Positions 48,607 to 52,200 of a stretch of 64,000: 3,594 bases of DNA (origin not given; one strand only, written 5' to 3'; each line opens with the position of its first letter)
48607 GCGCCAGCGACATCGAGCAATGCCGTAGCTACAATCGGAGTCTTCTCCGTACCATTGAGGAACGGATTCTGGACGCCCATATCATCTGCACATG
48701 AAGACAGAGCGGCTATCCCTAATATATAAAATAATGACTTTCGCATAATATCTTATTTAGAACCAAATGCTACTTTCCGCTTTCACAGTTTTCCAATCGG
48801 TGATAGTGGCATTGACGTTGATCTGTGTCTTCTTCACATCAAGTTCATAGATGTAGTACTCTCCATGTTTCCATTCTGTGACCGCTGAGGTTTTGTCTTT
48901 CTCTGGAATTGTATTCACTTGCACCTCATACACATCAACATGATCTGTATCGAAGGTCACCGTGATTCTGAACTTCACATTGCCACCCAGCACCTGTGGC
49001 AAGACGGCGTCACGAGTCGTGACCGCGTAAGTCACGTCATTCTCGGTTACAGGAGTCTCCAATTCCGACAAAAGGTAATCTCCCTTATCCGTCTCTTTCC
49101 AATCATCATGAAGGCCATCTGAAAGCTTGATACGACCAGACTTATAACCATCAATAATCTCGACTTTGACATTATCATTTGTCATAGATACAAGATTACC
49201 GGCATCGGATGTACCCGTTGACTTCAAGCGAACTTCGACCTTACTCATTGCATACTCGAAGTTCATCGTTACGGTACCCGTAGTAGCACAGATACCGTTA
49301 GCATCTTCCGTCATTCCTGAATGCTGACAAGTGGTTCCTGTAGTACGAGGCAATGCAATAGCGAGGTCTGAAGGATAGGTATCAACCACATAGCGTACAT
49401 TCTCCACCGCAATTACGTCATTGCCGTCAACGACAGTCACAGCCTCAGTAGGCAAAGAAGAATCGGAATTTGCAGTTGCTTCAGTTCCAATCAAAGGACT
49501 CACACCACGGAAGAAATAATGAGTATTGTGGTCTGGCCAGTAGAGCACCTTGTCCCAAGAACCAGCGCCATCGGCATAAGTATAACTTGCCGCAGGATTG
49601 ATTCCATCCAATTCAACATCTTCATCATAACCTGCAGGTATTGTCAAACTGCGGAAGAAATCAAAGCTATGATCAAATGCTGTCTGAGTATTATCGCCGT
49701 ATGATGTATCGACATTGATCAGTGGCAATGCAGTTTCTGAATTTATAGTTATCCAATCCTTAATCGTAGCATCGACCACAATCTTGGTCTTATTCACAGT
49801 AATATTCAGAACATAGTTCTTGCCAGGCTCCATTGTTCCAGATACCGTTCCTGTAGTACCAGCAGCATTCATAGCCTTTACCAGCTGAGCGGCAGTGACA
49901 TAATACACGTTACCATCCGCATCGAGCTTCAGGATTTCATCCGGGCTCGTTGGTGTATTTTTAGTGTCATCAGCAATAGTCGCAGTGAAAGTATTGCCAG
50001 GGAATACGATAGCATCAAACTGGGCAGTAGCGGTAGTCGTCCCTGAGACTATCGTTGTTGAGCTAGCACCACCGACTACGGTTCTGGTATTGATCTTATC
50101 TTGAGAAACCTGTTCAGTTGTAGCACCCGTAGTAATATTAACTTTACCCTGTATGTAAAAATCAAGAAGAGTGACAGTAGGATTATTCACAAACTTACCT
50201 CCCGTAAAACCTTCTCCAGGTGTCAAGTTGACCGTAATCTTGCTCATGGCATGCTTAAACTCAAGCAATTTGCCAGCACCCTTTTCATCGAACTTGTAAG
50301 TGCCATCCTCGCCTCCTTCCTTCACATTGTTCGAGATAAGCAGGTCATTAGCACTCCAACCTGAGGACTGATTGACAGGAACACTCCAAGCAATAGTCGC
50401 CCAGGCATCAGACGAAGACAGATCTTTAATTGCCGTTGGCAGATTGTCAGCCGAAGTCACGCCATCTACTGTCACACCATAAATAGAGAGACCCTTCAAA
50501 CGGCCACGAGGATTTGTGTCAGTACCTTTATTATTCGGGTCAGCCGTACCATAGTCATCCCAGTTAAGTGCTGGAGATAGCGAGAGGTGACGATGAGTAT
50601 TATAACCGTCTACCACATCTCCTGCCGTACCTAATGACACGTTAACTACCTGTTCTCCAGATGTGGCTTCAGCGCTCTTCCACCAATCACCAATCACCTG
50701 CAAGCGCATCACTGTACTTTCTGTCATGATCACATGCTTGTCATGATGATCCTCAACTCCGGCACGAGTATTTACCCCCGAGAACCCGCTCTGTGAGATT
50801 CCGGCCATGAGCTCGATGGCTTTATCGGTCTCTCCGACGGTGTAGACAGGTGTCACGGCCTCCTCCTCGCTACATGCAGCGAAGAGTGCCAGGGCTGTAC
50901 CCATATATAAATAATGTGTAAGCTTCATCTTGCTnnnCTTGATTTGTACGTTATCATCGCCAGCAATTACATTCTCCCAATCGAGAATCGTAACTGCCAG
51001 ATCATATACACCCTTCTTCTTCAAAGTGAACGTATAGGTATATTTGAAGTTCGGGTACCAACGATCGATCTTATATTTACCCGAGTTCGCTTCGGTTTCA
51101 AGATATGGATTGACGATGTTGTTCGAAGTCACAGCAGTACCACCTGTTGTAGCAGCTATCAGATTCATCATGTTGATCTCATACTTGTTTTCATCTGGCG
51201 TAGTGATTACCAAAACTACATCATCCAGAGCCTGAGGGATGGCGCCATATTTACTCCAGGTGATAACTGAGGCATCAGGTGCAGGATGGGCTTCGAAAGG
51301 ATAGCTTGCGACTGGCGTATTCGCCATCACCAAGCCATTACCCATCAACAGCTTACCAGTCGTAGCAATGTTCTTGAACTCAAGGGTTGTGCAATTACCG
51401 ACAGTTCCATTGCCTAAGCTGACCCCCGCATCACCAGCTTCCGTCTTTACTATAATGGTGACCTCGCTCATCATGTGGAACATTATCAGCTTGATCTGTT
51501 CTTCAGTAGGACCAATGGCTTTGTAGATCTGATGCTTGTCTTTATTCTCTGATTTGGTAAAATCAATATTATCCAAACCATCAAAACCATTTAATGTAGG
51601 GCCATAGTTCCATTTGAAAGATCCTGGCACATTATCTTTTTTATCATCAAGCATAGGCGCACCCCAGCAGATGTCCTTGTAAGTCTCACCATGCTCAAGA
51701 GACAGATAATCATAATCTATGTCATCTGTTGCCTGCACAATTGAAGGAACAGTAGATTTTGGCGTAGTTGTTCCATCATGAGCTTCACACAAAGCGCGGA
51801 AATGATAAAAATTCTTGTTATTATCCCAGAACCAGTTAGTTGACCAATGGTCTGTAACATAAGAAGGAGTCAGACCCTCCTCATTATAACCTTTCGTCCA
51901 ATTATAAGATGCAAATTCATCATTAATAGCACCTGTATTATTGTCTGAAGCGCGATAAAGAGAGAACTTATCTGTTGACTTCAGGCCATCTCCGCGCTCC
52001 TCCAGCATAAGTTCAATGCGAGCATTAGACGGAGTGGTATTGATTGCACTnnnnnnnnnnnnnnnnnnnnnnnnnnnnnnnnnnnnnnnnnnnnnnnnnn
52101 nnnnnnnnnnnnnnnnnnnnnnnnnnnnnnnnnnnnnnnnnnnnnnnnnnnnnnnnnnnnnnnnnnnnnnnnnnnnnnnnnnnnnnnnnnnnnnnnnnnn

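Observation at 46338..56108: Four consecutive paralogs each contain two complete pilin-like modules in one polypeptide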

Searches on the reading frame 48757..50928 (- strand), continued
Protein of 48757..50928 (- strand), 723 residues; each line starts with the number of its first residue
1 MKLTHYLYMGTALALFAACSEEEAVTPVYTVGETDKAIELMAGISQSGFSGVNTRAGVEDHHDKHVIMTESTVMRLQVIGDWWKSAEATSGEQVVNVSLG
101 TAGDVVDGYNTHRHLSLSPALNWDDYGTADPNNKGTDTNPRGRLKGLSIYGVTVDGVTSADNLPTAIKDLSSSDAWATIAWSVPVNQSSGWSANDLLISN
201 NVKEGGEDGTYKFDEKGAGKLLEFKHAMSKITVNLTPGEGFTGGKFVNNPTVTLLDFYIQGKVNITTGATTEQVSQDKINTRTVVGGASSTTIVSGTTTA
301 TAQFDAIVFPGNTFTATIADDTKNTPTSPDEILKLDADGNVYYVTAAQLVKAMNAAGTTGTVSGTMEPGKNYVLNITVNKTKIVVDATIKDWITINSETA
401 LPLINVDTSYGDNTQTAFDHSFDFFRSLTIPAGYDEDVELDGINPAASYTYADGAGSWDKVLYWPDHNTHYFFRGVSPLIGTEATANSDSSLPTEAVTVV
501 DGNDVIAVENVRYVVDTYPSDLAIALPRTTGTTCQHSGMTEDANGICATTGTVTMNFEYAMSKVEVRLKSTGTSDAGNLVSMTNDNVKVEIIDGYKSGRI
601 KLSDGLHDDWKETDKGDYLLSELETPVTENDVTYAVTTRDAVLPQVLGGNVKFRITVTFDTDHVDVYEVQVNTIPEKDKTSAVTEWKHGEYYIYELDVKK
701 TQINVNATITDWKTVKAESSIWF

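Call 30: fold_search(model_id=the predicted structure, library=pdb)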
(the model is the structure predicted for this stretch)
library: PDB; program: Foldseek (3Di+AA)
matches with E <= 10: 969; with E <= 0.001: 30
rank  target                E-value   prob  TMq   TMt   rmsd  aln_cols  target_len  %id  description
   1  4k4k_B                3.3e-11  1.00  0.26  0.64   7.1       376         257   12  Crystal structure of a putative cell adhesion protein (BACUNI_00621) from Bacteroides uniformis ATCC 8492 at 1.67 A re (released 2013-05-01)
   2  4k4k_A                5.5e-11  1.00  0.26  0.66   6.7       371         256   13  Crystal structure of a putative cell adhesion protein (BACUNI_00621) from Bacteroides uniformis ATCC 8492 at 1.67 A re (released 2013-05-01)
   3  3sy6_A                5.2e-10  1.00  0.27  0.61   7.2       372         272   11  Crystal structure of a fimbrial protein BF1861 [Bacteroides fragilis NCTC 9343] (BF1861) from Bacteroides fragilis NCT (released 2011-08-24)
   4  3sy6_B                5.2e-10  1.00  0.26  0.59   7.6       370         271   12  Crystal structure of a fimbrial protein BF1861 [Bacteroides fragilis NCTC 9343] (BF1861) from Bacteroides fragilis NCT (released 2011-08-24)
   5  5nf4_A                9.7e-10  1.00  0.25  0.53   8.8       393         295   12  The tip fimbrial protein Mfa3 from Porphyromonas gingivalis with C-terminal truncation. (released 2018-02-07)
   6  3ufi                  1.9e-09  1.00  0.26  0.59   8.4       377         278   17  Crystal structure of a putative cell adhesion protein (BACOVA_04980) from Bacteroides ovatus ATCC 8483 at 2.18 A resolut (released 2011-12-14)
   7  3up6_B                5.7e-09  1.00  0.24  0.46  10.9       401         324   12  Crystal structure of a putative cell adhesion protein (BACOVA_04078) from Bacteroides ovatus ATCC 8483 at 2.80 A resol (released 2011-12-21)
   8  3up6_A                7.1e-09  1.00  0.24  0.47  10.7       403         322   12  Crystal structure of a putative cell adhesion protein (BACOVA_04078) from Bacteroides ovatus ATCC 8483 at 2.80 A resol (released 2011-12-21)
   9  4gpv_B                9.2e-09  1.00  0.23  0.43   9.9       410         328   13  Crystal structure of a putative cell adhesion protein (BACEGG_00536) from Bacteroides eggerthii DSM 20697 at 1.67 A re (released 2012-09-19)
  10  4gpv_A                1.8e-08  1.00  0.24  0.45   9.3       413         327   13  Crystal structure of a putative cell adhesion protein (BACEGG_00536) from Bacteroides eggerthii DSM 20697 at 1.67 A re (released 2012-09-19)
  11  4jg5                  6.3e-08  1.00  0.23  0.42   9.5       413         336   14  Crystal structure of a putative cell adhesion protein (BDI_3519) from Parabacteroides distasonis ATCC 8503 at 2.34 A res (released 2013-03-20)
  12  4qb7                  4.1e-07  1.00  0.19  0.35  13.9       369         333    8  Crystal structure of a fimbrial protein (BVU_2522) from Bacteroides vulgatus ATCC 8482 at 2.55 A resolution (released 2014-07-02)
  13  6jzk_A                7.0e-07  1.00  0.23  0.41  12.3       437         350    8  Structure of FimA type-1 (FimA1) prepilin of the type V major fimbrium (released 2020-04-15)
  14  3t2l                  8.2e-07  1.00  0.25  0.54  10.9       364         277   12  Crystal structure of a Putative cell adhesion protein (BF1858) from Bacteroides fragilis NCTC 9343 at 2.33 A resolution (released 2011-08-10)
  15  6jzk_B                1.2e-06  1.00  0.22  0.41  11.5       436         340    8  Structure of FimA type-1 (FimA1) prepilin of the type V major fimbrium (released 2020-04-15)
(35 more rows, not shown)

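Call 49: search_protein_families(library=ncbifam, proteins=[window:48757-50928:-], max_evalue=0.01)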
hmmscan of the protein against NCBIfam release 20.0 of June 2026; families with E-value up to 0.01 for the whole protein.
window:48757-50928:- (723 aa): 0 families

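Call 52: search_protein_families(library=pfam, proteins=[L001:12227-16372:+, L011:12315-17102:+, L008:12094-15063:+], max_evalue=0.01)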
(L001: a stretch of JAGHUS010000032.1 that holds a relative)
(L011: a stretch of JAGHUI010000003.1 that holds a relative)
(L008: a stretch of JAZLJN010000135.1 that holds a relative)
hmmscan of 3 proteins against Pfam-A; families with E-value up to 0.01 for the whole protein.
L001:12227-16372:+ (1381 aa): 0 families

L011:12315-17102:+ (1595 aa): 0 families

L008:12094-15063:+ (989 aa): 1 family
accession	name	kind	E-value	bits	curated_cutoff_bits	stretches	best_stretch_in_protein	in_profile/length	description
PF13149.12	Mfa_like_1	-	1.3e-26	94.6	27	2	475-679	29-193/246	Fimbrillin-like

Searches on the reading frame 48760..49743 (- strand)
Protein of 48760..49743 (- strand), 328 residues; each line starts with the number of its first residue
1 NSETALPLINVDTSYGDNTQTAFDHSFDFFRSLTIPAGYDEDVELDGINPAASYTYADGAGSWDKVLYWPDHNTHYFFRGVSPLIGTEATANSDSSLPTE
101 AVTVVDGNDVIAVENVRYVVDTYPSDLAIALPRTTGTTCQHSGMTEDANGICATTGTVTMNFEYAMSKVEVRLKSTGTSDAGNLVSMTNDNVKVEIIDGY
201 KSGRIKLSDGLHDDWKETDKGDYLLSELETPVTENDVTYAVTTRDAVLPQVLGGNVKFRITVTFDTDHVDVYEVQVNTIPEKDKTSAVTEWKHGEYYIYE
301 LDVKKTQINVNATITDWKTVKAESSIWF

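Call 39: predict_structure(alignment_id=A2)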
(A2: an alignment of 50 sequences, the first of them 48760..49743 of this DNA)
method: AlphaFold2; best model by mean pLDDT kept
length: 328 residues; sequences in the alignment: 50
mean_pLDDT: 83.7   pTM: 0.84
mean pLDDT of the five models: 83.7, 82.5, 75.0, 72.2, 69.2
residues with pLDDT >= 90: 167; 70-90: 103; 50-70: 42; < 50: 16
segments of 3 or more residues with pLDDT < 50: 1-3, 13-19, 324-328
pLDDT, mean of each block of 10 residues (from residue 1): 51 44 78 91 83 85 79 84 73 74 89 93 89 65 76 67 91 94 92 97 93 93 96 92 97 97 90 96 93 96 91 80 47
secondary structure, 60 per line:
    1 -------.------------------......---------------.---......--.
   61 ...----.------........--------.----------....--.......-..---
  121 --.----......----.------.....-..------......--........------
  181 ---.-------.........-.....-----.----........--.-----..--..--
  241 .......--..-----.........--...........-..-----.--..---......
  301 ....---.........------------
elements in order: E27-32 E52-57 E60-63 E75-82 E102-105 E108-114 E128-133 H146-149 E159-164 E167-174 E192-200 E202-206 E220-224 E241-247 E257-265 E268-275 E295-304 E308-316

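Call 41: fold_search(model_id=the predicted structure, library=pdb)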
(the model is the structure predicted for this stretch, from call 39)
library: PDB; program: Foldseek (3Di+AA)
matches with E <= 10: 980; with E <= 0.001: 19
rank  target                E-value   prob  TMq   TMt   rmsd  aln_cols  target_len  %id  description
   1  4k4k_A                3.3e-11  1.00  0.49  0.60   7.2       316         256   16  Crystal structure of a putative cell adhesion protein (BACUNI_00621) from Bacteroides uniformis ATCC 8492 at 1.67 A re (released 2013-05-01)
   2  4k4k_B                7.6e-11  1.00  0.48  0.59   7.4       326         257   16  Crystal structure of a putative cell adhesion protein (BACUNI_00621) from Bacteroides uniformis ATCC 8492 at 1.67 A re (released 2013-05-01)
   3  3sy6_B                1.6e-09  1.00  0.48  0.56   7.3       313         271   12  Crystal structure of a fimbrial protein BF1861 [Bacteroides fragilis NCTC 9343] (BF1861) from Bacteroides fragilis NCT (released 2011-08-24)
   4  3ufi                  2.5e-09  1.00  0.46  0.52   8.9       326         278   14  Crystal structure of a putative cell adhesion protein (BACOVA_04980) from Bacteroides ovatus ATCC 8483 at 2.18 A resolut (released 2011-12-14)
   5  3sy6_A                3.0e-09  1.00  0.48  0.56   7.4       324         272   12  Crystal structure of a fimbrial protein BF1861 [Bacteroides fragilis NCTC 9343] (BF1861) from Bacteroides fragilis NCT (released 2011-08-24)
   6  4qb7                  1.2e-08  1.00  0.43  0.43   9.2       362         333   10  Crystal structure of a fimbrial protein (BVU_2522) from Bacteroides vulgatus ATCC 8482 at 2.55 A resolution (released 2014-07-02)
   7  3up6_A                1.1e-06  1.00  0.44  0.45   9.0       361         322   12  Crystal structure of a putative cell adhesion protein (BACOVA_04078) from Bacteroides ovatus ATCC 8483 at 2.80 A resol (released 2011-12-21)
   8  3up6_B                1.5e-06  1.00  0.36  0.36  15.7       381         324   10  Crystal structure of a putative cell adhesion protein (BACOVA_04078) from Bacteroides ovatus ATCC 8483 at 2.80 A resol (released 2011-12-21)
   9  5nf4_A                2.0e-06  1.00  0.42  0.45   8.4       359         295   12  The tip fimbrial protein Mfa3 from Porphyromonas gingivalis with C-terminal truncation. (released 2018-02-07)
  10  4h40_B                3.3e-06  1.00  0.30  0.32  14.4       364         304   10  Crystal structure of a putative cell adhesion protein (BF2867) from Bacteroides fragilis NCTC 9343 at 2.57 A resolutio (released 2012-10-03)
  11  4jg5                  1.9e-05  1.00  0.42  0.42   9.5       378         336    8  Crystal structure of a putative cell adhesion protein (BDI_3519) from Parabacteroides distasonis ATCC 8503 at 2.34 A res (released 2013-03-20)
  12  4h40_A                6.4e-05  1.00  0.30  0.32  14.0       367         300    9  Crystal structure of a putative cell adhesion protein (BF2867) from Bacteroides fragilis NCTC 9343 at 2.57 A resolutio (released 2012-10-03)
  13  5dhm_C                9.7e-05  1.00  0.33  0.39  12.4       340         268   10  Crystal structure of the fimbrial protein Mfa4 from Porphyromonas gingivalis (released 2016-04-06)
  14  6jzk_B                1.2e-04  1.00  0.44  0.43  10.3       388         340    9  Structure of FimA type-1 (FimA1) prepilin of the type V major fimbrium (released 2020-04-15)
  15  5dhm_D                1.2e-04  1.00  0.34  0.41  12.4       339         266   11  Crystal structure of the fimbrial protein Mfa4 from Porphyromonas gingivalis (released 2016-04-06)
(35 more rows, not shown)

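Call 58: search_protein_representatives(alignment_id=A3)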
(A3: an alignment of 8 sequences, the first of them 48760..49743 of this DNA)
Query: 8 sequences, 372 profile positions. Proteins with E-value up to 0.001 (for the whole library): 1881; up to 1e-10: 632; up to 1e-30: 457. The best 150 are listed.
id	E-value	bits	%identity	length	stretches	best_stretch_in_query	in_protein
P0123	7.6e-202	687.0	-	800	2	1-370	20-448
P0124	7.6e-153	525.8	-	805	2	3-371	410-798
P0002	4.6e-149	513.3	-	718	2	19-371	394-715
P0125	7.5e-123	427.1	-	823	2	18-368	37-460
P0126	1.2e-94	334.3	-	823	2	21-368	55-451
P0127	2.4e-94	333.3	-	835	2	32-369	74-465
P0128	3.1e-93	329.6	-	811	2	13-371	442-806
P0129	2.8e-92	326.4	-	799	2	13-371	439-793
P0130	1.2e-91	324.4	-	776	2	14-371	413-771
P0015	3.8e-91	322.7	-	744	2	35-369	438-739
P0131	2.8e-90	319.9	-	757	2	20-370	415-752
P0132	4.6e-90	319.2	-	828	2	15-368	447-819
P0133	1.8e-89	317.2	-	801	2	51-371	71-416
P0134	4.6e-89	315.9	-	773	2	36-370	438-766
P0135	7.6e-89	315.2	-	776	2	32-370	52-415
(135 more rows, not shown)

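Call 69: search_solved_structures(query=A3, max_evalue=10)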
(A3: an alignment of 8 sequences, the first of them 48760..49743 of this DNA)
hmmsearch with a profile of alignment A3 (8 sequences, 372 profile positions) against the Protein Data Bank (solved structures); distinct sequences matched with E-value up to 10: 5.
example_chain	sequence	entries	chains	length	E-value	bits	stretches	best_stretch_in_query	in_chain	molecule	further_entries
4k4k_A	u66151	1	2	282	0.00025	23.8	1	338-364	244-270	Putative cell adhesion protein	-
3ufi_A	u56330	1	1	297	0.0012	21.6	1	188-305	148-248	hypothetical protein BACOVA_04980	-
3t2l_A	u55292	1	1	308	0.055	16.1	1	169-365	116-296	Putative cell adhesion protein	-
3sy6_A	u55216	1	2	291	0.3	13.7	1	193-285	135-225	Fimbrial protein BF1861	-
6cxd_A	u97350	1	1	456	1.9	11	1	217-258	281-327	Peptidase B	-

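Call 75: search_protein_families(library=pfam, proteins=[window:48760-49743:-], max_evalue=0.01)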
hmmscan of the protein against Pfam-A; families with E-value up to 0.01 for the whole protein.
window:48760-49743:- (328 aa): 1 family
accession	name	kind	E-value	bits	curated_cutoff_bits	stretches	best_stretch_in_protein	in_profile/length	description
PF13149.12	Mfa_like_1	-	1.4e-12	48.6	27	1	52-317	35-246/246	Fimbrillin-like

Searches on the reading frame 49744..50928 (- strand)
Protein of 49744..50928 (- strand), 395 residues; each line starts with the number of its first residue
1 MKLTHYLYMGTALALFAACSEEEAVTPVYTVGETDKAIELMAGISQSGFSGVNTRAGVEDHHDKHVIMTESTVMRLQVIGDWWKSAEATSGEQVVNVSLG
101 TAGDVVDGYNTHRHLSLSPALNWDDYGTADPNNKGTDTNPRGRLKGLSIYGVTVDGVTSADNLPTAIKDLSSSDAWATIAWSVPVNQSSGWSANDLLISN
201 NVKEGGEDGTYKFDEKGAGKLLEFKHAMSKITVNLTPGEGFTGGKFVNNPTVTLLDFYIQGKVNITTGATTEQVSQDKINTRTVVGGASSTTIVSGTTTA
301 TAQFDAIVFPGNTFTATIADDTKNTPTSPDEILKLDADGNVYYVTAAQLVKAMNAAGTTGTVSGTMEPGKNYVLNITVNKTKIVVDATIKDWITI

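Call 75: search_protein_families(library=pfam, proteins=[window:49744-50928:-], max_evalue=0.01)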
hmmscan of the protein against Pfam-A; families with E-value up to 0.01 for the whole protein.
window:49744-50928:- (395 aa): 1 family
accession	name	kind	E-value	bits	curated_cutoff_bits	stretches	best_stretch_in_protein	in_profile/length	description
PF13149.12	Mfa_like_1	-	1.6e-18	68.1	27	1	178-392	78-246/246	Fimbrillin-like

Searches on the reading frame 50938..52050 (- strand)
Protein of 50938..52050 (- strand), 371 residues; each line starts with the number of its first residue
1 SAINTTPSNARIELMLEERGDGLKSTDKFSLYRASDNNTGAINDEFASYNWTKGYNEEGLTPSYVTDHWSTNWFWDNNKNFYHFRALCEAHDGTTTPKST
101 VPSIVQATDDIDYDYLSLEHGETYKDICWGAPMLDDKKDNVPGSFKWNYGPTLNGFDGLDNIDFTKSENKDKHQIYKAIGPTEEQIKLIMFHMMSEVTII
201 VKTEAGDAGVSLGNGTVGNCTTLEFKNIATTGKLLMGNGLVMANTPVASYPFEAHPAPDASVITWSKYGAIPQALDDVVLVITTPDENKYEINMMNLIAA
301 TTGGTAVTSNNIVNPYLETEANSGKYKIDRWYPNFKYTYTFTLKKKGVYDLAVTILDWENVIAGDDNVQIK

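Call 75: search_protein_families(library=pfam, proteins=[window:50938-52050:-], max_evalue=0.01)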
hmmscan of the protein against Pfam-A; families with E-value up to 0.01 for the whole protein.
window:50938-52050:- (371 aa): 1 family
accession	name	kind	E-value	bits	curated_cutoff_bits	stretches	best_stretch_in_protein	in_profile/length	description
PF13149.12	Mfa_like_1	-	3.3e-06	27.8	27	1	179-358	106-246/246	Fimbrillin-like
